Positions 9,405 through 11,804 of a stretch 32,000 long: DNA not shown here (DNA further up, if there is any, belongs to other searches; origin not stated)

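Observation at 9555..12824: One continuous ORF joins an inner-membrane LptF/G permease to an LptD-like outer-membrane LPS translocon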

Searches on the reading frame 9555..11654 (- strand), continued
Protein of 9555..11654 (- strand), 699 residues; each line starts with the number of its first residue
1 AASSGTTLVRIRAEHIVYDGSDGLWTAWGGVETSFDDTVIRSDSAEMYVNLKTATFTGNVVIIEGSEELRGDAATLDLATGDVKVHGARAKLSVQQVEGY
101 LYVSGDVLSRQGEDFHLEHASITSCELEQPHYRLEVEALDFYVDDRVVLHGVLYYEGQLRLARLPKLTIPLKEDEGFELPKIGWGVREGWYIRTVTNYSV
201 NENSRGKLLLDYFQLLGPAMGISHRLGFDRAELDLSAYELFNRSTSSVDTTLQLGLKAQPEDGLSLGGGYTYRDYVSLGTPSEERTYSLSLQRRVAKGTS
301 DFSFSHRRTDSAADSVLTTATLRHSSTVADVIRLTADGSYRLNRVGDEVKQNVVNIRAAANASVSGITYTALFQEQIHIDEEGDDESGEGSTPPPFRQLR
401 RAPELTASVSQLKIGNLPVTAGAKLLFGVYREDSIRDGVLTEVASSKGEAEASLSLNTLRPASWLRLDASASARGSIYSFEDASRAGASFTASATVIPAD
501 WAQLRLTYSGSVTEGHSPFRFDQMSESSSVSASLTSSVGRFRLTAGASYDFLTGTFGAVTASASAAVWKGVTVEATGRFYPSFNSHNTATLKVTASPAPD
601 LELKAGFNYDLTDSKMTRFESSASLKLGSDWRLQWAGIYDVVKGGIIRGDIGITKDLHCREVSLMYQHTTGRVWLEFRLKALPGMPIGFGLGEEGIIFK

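Call 57: search_solved_structures(query=A4, max_evalue=0.001, show_alignments=2)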
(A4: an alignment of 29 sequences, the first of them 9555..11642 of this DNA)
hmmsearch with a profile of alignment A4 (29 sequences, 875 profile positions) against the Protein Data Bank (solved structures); distinct sequences matched with E-value up to 0.001: 24.
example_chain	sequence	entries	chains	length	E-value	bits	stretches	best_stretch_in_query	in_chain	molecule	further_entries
8h1r_A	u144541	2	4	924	6.2e-56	193.4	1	215-857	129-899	LPS-assembly protein LptD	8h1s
7omm_A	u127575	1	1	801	2.8e-51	178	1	201-856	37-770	LPS-assembly protein LptD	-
5iv9_A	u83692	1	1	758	7.3e-42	146.9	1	225-871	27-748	LPS-assembly protein LptD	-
9i9z_A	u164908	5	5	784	1.3e-36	129.5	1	225-865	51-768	LPS-assembly protein LptD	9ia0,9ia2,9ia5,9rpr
9rps_A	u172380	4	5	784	1.7e-36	129.1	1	225-865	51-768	LPS-assembly protein LptD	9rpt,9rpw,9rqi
4q35_A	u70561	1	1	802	2e-36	128.9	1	225-865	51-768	LPS-assembly protein LptD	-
9kn3_A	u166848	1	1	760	2.9e-36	128.4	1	225-865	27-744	LPS-assembly protein LptD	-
9fz5_A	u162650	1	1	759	2.9e-36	128.4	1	225-865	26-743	LPS-assembly protein LptD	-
4n4r_A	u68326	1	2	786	3.8e-36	127.9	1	225-857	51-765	LPS-assembly protein LptD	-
9i92_A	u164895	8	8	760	4.7e-36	127.7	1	225-865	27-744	LPS-assembly protein LptD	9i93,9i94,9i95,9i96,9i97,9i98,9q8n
5iva_A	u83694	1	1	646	1.6e-34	122.6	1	365-857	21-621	LPS-assembly protein LptD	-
9p1u_F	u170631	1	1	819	3.1e-33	118.3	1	225-865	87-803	LPS-assembly protein LptD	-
5iv8_A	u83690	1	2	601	3.6e-29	104.9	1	365-871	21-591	LPS biosynthesis protein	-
4rhb_A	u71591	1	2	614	1.1e-24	90.1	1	364-866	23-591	LPS-assembly protein LptD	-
5ixm_A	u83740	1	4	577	2.1e-20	75.9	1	388-857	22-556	LPS-assembly protein LptD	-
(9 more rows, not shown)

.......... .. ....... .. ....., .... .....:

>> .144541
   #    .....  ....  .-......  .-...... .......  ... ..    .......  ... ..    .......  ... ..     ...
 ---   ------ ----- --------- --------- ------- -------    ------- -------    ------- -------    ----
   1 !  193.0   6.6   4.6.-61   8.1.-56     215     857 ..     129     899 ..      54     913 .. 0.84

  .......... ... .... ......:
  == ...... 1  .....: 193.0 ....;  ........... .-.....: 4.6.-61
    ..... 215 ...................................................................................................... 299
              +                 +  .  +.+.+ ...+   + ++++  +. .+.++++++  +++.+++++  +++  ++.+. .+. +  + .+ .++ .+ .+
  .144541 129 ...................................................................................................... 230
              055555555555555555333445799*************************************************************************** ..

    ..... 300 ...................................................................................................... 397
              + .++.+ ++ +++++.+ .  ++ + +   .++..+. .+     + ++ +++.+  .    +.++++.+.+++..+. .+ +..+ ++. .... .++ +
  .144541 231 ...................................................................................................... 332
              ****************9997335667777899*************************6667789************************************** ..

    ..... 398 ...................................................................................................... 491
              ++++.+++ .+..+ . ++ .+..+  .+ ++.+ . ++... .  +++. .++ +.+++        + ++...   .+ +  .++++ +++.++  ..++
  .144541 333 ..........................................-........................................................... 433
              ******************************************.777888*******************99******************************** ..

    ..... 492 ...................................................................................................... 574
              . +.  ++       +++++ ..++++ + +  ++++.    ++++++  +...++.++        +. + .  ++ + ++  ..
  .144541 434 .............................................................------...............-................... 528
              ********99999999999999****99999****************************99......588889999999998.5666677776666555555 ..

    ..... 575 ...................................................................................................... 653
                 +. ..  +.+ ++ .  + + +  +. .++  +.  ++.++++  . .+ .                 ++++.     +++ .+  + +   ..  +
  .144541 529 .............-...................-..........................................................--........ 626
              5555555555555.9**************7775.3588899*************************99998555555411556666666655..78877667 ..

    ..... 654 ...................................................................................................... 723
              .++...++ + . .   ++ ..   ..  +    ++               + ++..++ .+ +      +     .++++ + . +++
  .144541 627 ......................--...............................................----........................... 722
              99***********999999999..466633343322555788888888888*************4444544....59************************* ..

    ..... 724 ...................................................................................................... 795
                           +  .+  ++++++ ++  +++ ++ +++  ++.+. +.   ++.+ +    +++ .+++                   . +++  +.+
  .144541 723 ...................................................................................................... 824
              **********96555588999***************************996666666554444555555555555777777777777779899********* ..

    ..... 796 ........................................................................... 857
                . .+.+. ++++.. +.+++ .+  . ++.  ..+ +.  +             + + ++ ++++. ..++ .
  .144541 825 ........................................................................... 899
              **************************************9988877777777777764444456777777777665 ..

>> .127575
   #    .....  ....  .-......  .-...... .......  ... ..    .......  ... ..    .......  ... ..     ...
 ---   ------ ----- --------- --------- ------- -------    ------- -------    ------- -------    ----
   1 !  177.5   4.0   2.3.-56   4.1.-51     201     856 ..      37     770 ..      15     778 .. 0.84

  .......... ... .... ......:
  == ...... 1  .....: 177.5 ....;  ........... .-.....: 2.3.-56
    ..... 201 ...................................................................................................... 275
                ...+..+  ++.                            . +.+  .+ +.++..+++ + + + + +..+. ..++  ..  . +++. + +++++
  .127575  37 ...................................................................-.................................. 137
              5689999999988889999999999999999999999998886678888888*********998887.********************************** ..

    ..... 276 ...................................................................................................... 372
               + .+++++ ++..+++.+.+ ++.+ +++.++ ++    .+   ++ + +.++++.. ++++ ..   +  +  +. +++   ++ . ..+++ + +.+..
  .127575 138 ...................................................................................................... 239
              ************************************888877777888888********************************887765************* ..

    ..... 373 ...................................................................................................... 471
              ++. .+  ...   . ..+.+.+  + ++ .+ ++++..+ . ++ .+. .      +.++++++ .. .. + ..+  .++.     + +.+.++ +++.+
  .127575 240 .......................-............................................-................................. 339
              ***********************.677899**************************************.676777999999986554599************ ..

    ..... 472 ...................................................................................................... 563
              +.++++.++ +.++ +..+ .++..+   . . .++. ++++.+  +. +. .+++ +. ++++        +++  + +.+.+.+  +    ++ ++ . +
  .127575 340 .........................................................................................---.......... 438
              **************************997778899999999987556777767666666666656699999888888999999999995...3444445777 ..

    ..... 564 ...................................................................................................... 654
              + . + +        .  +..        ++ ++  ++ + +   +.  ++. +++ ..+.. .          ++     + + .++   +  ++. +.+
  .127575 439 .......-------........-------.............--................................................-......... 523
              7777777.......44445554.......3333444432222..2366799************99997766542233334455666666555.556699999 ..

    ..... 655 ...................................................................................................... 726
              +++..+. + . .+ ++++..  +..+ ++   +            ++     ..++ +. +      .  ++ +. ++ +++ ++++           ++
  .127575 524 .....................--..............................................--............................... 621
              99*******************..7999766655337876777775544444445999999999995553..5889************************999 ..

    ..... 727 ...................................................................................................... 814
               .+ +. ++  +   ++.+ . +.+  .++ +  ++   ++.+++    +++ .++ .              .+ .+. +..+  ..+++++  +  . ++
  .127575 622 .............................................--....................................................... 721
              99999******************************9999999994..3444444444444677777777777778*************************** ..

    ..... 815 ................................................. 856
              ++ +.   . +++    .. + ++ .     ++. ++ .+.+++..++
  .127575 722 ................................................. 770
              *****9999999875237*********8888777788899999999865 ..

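Call 74: find_encoding_contigs(protein=P0031, flank=6000, max_places=2)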
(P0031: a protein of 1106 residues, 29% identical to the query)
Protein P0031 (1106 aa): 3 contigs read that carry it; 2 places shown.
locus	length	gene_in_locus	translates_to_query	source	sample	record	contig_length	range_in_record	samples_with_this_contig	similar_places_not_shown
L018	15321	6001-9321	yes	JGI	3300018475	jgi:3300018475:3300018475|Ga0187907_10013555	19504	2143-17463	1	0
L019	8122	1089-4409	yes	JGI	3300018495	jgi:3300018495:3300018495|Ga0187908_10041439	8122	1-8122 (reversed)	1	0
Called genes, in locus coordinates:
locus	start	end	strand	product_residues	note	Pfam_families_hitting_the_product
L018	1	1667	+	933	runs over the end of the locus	PF04357:TamB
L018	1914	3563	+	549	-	PF08478:POTRA_1 (faint), PF08479:POTRA_2 (faint), PF07244:POTRA, PF03865:ShlB (weak), PF01103:Omp85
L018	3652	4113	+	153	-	PF03938:OmpH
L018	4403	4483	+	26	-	-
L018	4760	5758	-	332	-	PF13936:HTH_38, PF00665:rve (faint)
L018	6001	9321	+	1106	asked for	PF03739:LptF_LptG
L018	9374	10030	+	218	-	PF06835:LptC (faint)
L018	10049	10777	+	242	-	PF03968:LptD_N (weak)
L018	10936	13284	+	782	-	-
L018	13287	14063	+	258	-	PF02463:SMC_N (faint), PF00005:ABC_tran, PF13304:AAA_21 (faint)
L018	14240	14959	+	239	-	PF00005:ABC_tran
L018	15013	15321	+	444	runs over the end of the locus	PF11283:DUF3084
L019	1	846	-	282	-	?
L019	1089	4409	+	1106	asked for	PF03739:LptF_LptG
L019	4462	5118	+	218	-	PF06835:LptC (faint)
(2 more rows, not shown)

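Call 75: find_encoding_contigs(protein=P0030, flank=6000, max_places=2)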
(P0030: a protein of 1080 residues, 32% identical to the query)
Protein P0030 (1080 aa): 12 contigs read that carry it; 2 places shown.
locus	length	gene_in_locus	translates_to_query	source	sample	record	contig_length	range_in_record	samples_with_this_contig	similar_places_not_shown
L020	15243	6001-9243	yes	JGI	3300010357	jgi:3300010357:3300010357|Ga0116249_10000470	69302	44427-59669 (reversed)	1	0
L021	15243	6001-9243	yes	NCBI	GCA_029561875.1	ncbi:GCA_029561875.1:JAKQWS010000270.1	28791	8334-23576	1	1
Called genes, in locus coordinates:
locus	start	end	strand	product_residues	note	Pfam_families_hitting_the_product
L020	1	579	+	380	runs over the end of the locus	PF02350:Epimerase_2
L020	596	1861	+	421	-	PF00275:EPSP_synthase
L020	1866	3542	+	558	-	PF05580:Peptidase_S55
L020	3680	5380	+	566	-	PF08479:POTRA_2 (faint), PF07244:POTRA, PF01103:Omp85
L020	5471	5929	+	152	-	PF03938:OmpH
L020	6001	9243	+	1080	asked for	PF03739:LptF_LptG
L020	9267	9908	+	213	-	PF06835:LptC (weak)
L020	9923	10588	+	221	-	PF06835:LptC (faint), PF03968:LptD_N (faint)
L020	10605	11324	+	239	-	PF00005:ABC_tran, PF13304:AAA_21 (faint)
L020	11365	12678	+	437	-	PF11283:DUF3084, PF24161:CCDC39 (weak), PF25762:HAUS1 (weak)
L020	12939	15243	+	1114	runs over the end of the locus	PF00395:SLH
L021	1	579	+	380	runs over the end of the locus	PF02350:Epimerase_2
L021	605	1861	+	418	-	PF00275:EPSP_synthase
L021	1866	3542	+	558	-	PF05580:Peptidase_S55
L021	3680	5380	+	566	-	PF08479:POTRA_2 (faint), PF07244:POTRA, PF01103:Omp85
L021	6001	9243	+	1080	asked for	PF03739:LptF_LptG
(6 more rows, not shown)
